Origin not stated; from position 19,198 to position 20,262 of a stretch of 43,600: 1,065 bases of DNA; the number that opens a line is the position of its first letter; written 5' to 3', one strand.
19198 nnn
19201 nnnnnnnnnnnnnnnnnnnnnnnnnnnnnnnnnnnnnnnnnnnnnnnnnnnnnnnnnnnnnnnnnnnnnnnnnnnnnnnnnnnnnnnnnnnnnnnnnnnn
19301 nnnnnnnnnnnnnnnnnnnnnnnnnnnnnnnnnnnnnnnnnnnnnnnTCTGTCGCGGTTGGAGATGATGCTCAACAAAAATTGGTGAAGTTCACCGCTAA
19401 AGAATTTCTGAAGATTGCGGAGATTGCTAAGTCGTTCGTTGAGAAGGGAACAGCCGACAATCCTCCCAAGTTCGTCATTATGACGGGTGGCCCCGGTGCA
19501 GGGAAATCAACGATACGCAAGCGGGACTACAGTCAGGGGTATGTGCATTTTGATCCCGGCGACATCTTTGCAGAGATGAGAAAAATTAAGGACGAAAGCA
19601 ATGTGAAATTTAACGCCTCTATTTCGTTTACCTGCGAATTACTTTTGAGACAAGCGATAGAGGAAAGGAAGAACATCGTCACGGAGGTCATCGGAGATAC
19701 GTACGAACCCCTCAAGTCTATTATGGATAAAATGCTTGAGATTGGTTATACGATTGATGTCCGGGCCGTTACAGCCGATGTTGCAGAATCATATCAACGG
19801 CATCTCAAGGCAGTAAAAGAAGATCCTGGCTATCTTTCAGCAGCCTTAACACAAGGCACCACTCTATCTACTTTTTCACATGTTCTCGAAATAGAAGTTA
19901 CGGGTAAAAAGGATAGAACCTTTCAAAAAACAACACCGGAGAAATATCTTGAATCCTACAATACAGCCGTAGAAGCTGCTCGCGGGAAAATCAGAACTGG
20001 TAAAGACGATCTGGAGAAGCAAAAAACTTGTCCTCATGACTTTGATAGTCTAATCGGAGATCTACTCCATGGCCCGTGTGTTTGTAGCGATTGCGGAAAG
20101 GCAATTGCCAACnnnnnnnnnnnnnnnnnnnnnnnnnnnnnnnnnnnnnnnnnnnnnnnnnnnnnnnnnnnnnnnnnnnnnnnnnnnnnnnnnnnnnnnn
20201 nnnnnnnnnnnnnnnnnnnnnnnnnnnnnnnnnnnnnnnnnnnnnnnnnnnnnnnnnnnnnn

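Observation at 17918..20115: SpoT-type HD hydrolase fused to a zeta-toxin-like P-loop kinase and a Zn ribbon, next to a PD-(D/E)XK-like gene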

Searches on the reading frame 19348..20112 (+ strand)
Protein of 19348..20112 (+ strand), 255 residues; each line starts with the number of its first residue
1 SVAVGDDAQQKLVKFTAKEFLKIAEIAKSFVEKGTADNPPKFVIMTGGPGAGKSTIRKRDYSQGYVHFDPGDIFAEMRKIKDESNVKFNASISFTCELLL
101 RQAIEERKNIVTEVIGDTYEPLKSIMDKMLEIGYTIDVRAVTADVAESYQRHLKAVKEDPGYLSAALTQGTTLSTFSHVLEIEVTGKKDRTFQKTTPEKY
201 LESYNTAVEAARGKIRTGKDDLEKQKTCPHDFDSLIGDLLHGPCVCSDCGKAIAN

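Call 13: find_homologous_proteins(query=window:19348-20112:+, max_evalue=0.01)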
Query window:19348-20112:+ (255 aa): 4 proteins with E <= 0.01 among 1572 candidates.
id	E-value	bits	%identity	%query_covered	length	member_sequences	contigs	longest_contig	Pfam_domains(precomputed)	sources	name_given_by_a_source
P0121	2.0e-41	161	57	52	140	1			-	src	-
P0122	1.6e-37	148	43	67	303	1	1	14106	PF06414.19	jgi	jgi:hypothetical protein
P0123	1.7e-32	131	41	67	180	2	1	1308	-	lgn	-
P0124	1.2e-17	83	73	23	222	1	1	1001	-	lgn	-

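Call 15: find_encoding_contigs(protein=P0122, flank=8000)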
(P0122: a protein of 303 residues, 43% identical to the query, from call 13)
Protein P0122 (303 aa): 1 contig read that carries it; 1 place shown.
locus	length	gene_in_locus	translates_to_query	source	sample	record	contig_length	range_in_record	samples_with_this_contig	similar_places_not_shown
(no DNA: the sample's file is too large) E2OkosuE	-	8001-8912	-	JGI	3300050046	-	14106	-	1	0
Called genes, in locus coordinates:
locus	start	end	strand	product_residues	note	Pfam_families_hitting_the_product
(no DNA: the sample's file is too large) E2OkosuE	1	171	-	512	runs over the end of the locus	PF00239:Resolvase, PF07508:Recombinase, PF13408:Zn_ribbon_recom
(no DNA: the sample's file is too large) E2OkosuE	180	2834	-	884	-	PF04851:ResIII, PF27159:HI_1054_N, PF27365:HI_1054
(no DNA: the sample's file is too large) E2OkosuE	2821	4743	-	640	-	PF12564:TypeIII_RM_meth, PF01555:N6_N4_Mtase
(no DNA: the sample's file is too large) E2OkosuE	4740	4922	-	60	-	PF08279:HTH_11 (faint), PF12728:HTH_17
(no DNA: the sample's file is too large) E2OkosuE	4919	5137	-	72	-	-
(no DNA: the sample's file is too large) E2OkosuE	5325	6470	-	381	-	-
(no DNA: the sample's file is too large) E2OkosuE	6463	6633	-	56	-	-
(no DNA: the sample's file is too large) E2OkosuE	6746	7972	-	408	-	-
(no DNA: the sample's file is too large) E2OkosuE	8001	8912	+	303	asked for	PF06414:Zeta_toxin (weak)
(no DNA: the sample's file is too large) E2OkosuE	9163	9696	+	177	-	PF02223:Thymidylate_kin (faint), PF13238:AAA_18, PF13521:AAA_28 (faint)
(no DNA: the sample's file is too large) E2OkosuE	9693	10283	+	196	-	-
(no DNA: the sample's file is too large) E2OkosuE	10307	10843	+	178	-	-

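Call 16: search_protein_representatives(protein=window:19348-20112:+)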
Query: 255 residues. Proteins with E-value up to 0.001 (for the whole library): 273; up to 1e-10: 131; up to 1e-30: 20. The best 150 are listed.
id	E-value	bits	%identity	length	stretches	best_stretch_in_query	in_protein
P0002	9.9e-122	421.8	76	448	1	6-255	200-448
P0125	4.6e-56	206.8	53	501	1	7-183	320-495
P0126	1.0e-47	179.5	47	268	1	7-182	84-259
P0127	2.1e-46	175.2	45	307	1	9-188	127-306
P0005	2.2e-45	171.8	46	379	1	12-179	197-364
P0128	3.0e-45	171.4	48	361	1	9-178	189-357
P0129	8.0e-45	170.0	46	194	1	12-178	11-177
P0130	1.9e-44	168.8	48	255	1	9-180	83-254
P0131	9.9e-43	163.2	44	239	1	7-179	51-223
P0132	4.9e-42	160.9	42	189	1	8-182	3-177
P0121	6.3e-42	160.5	57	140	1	4-134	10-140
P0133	7.4e-42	160.3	47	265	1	18-181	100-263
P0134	7.1e-41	157.1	46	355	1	16-181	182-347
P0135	2.3e-36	142.4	43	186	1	10-175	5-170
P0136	6.6e-36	140.8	40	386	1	8-180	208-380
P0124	3.8e-18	82.7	70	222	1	193-254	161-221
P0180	2.8e-17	79.8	62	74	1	185-251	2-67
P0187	9.3e-16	74.9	57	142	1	187-254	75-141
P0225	2.9e-12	63.5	52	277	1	185-253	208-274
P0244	4.4e-11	59.6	27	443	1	21-176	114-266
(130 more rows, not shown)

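Call 20: search_protein_families(library=pfam, alignment_id=A1, max_evalue=0.001)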
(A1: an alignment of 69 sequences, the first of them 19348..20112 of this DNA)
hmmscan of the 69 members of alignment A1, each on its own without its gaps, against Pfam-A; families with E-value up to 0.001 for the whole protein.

A. member 1, window:19348-20112:+ (255 aa): 2 families
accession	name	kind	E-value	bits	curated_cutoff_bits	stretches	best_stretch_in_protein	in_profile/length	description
PF06414.18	Zeta_toxin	-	8.8e-13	48.6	22.3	1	36-154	12-142/199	Zeta toxin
PF13207.12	AAA_17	-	0.00073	20.3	27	0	46-108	1-69/136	AAA domain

B. families by the number of members that match (of 69 scanned): 42 families (the first 25 are shown)
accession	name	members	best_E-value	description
PF06414.18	Zeta_toxin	55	6.6e-15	Zeta toxin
PF13671.12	AAA_33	18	3.4e-09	AAA domain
PF13238.12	AAA_18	4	2.5e-05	AAA domain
PF13328.12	HD_4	3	4.4e-18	HD domain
PF01966.28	HD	3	7.6e-08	HD domain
PF25199.1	nSTAND_NTPase5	3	0.00032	Novel STAND NTPase 5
PF00515.34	TPR_1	2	1.7e-50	Tetratricopeptide repeat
PF07719.23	TPR_2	2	1.1e-44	Tetratricopeptide repeat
PF13414.12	TPR_11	2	8.8e-38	TPR repeat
PF13181.12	TPR_8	2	1.2e-34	Tetratricopeptide repeat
PF13424.12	TPR_12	2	6.8e-27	Tetratricopeptide repeat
PF13374.12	TPR_10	2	1.4e-10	Tetratricopeptide repeat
PF13207.12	AAA_17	2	3.5e-06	AAA domain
PF01121.26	CoaE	2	0.0003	Dephospho-CoA kinase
PF13431.12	TPR_17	1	8.4e-34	Tetratricopeptide repeat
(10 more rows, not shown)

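Call 24: predict_structure(alignment_id=A1)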
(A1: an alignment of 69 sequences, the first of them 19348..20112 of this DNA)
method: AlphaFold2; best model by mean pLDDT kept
length: 255 residues; sequences in the alignment: 69
mean_pLDDT: 85.6   pTM: 0.71
mean pLDDT of the five models: 85.6, 84.4, 84.3, 83.7, 82.7
residues with pLDDT >= 90: 170; 70-90: 29; 50-70: 42; < 50: 14
segments of 3 or more residues with pLDDT < 50: 1-3, 232-240
pLDDT, mean of each block of 10 residues (from residue 1): 58 95 98 98 98 98 98 97 96 98 98 97 97 97 98 96 96 97 71 67 80 68 55 45 58 57
secondary structure, 60 per line:
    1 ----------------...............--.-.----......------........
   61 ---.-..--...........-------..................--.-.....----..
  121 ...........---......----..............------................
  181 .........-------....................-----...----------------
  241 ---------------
elements in order: H17-31 E41-46 H53-60 H70-80 H88-105 E110-114 H119-131 E135-140 H145-158 H165-189 H197-216

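Call 27: fold_search(model_id=the predicted structure, library=pdb)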
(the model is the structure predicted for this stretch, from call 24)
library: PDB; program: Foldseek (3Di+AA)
matches with E <= 10: 932; with E <= 0.001: 12
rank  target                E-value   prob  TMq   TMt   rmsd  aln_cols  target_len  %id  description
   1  2p5t_H                5.5e-06  1.00  0.45  0.47   4.7       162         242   18  Molecular and structural characterization of the PezAT chromosomal toxin-antitoxin system of the human pathogen Strept (released 2007-05-15)
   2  1gvn_B                6.5e-06  1.00  0.45  0.42  14.9       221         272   17  Crystal Structure of the Plasmid Maintenance System epsilon/zeta: Meachnism of toxin inactivation and toxin function (released 2003-01-29)
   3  2p5t_F                9.1e-06  1.00  0.45  0.48   4.5       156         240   18  Molecular and structural characterization of the PezAT chromosomal toxin-antitoxin system of the human pathogen Strept (released 2007-05-15)
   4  3q8x_D                1.1e-05  1.00  0.45  0.43  14.7       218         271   16  Structure of a toxin-antitoxin system bound to its substrate (released 2011-03-09)
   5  1gvn_D                1.3e-05  1.00  0.46  0.43  15.0       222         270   17  Crystal Structure of the Plasmid Maintenance System epsilon/zeta: Meachnism of toxin inactivation and toxin function (released 2003-01-29)
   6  3q8x_B                2.4e-05  1.00  0.45  0.42  14.4       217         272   16  Structure of a toxin-antitoxin system bound to its substrate (released 2011-03-09)
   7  2p5t_D                3.5e-05  1.00  0.46  0.47   4.5       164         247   19  Molecular and structural characterization of the PezAT chromosomal toxin-antitoxin system of the human pathogen Strept (released 2007-05-15)
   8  4xrp_A                1.3e-04  1.00  0.37  0.31   8.6       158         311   20  Structure of the Pnkp1/Rnl/Hen1 RNA repair complex (released 2015-04-22)
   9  2p5t_B                1.4e-04  1.00  0.45  0.47   4.7       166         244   20  Molecular and structural characterization of the PezAT chromosomal toxin-antitoxin system of the human pathogen Strept (released 2007-05-15)
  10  1ly1                  3.9e-04  1.00  0.38  0.58   8.0       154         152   12  Structure and Mechanism of T4 Polynucleotide Kinase (released 2002-07-17)
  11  4xru_A                5.8e-04  1.00  0.36  0.32   6.2       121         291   21  Structure of Pnkp1/Rnl/Hen1 complex (released 2015-04-22)
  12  4xru_D                6.9e-04  1.00  0.34  0.31   4.6       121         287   20  Structure of Pnkp1/Rnl/Hen1 complex (released 2015-04-22)
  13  1uke                  1.3e-03  1.00  0.33  0.42  18.8       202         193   20  UMP/CMP KINASE FROM SLIME MOLD (released 1998-04-29)
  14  5ycb_A                1.4e-03  1.00  0.33  0.42   9.2       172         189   19  Crystal structure of notothenia coriiceps adenylate kinase variant (released 2018-09-12)
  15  5ukd                  1.5e-03  1.00  0.36  0.45  10.3       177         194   20  PH INFLUENCES FLUORIDE COORDINATION NUMBER OF THE ALFX PHOSPHORYL TRANSFER TRANSITION STATE ANALOG (released 1999-08-14)
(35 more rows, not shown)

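Call 66: search_protein_families(library=pfam, proteins=[P0124, P0187, P0225, P0180, P0125, P0134, P0128, P0244], max_evalue=0.01)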
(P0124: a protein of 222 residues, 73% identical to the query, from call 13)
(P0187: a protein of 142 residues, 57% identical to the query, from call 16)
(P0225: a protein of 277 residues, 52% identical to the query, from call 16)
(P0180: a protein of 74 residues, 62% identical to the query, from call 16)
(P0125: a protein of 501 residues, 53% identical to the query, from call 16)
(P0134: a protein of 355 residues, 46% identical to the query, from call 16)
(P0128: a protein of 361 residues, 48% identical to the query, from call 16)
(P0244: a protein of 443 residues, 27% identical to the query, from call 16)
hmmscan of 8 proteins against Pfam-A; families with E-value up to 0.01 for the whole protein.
P0124 (222 aa): 0 families

P0187 (142 aa): 0 families

P0225 (277 aa): 0 families

P0180 (74 aa): 0 families

P0125 (501 aa): 2 families
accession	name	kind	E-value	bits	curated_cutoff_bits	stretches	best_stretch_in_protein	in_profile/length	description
PF06414.18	Zeta_toxin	-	1e-05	25.5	22.3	1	349-466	12-142/199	Zeta toxin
PF24389.1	ORC-CDC6-like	-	0.0085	15.3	27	0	334-370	11-49/571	ORC-CDC6-like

P0134 (355 aa): 1 family
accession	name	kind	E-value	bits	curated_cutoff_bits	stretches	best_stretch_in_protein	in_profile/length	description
PF06414.18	Zeta_toxin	-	0.00036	20.5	22.3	1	203-325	13-147/199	Zeta toxin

P0128 (361 aa): 1 family
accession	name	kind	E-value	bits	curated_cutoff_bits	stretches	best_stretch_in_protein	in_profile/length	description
PF06414.18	Zeta_toxin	-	1.1e-05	25.4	22.3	1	215-333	11-142/199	Zeta toxin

P0244 (443 aa): 4 families
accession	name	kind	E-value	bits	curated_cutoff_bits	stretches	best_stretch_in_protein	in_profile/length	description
PF13328.12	HD_4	-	2.2e-09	37.7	27.2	1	278-404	1-134/156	HD domain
PF06414.18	Zeta_toxin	-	1.4e-08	34.9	22.3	1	129-252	12-147/199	Zeta toxin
PF01637.24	ATPase_2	-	0.0026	18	33.2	1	124-236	11-118/225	ATPase domain predominantly from Archaea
PF01966.28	HD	-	0.0044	17.7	22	1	300-392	3-114/116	HD domain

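Call 78: fold_search(model_id=the predicted structure, library=viral)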
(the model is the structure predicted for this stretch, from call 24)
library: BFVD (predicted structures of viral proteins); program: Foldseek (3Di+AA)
matches with E <= 10: 680; with E <= 0.001: 33
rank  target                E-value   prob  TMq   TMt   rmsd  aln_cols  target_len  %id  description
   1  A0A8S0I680            1.3e-08  1.00  0.46  0.50   5.2       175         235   20  (no name in the UniProt tables at hand)
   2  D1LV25                1.2e-07  1.00  0.48  0.15   5.0       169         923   21  (no name in the UniProt tables at hand)
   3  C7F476                3.8e-07  1.00  0.48  0.09   5.0       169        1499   21  (no name in the UniProt tables at hand)
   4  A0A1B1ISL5            2.1e-06  1.00  0.46  0.30   7.0       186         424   17  (no name in the UniProt tables at hand)
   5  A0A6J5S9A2            3.6e-06  1.00  0.48  0.13   5.9       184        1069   20  Zeta toxin domain containing protein [uncultured Caudovirales phage]
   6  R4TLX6                6.7e-06  1.00  0.44  0.10   6.5       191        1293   19  (no name in the UniProt tables at hand)
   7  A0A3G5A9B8            7.1e-06  1.00  0.43  0.47   9.8       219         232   16  Zeta toxin domain-containing protein [Harvfovirus sp.]
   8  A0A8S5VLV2            3.6e-05  1.00  0.43  0.28   8.4       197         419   15  (no name in the UniProt tables at hand)
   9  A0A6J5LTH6            6.8e-05  1.00  0.45  0.12   6.6       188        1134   17  Anti-CBASS protein Acb1 [uncultured Caudovirales phage]
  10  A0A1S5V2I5            9.0e-05  1.00  0.44  0.41  12.2       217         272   14  (no name in the UniProt tables at hand)
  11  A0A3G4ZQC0            1.0e-04  1.00  0.44  0.45   6.5       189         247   15  Zeta toxin domain-containing protein [Terrestrivirus sp.]
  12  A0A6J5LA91            1.1e-04  1.00  0.34  0.18  12.9       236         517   16  Zeta toxin domain containing protein [uncultured Caudovirales phage]
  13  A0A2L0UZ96            1.2e-04  1.00  0.41  0.15   6.8       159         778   16  Zeta toxin domain-containing protein [Agrobacterium phage Atu_ph07]
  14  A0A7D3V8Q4            1.3e-04  1.00  0.36  0.45  17.6       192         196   16  Adenylate kinase/UMP-CMP kinase [Fadolivirus FV1/VV64]
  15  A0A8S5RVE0            1.3e-04  1.00  0.45  0.34   4.1       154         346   18  Zeta toxin [Siphoviridae sp. ctHip2]
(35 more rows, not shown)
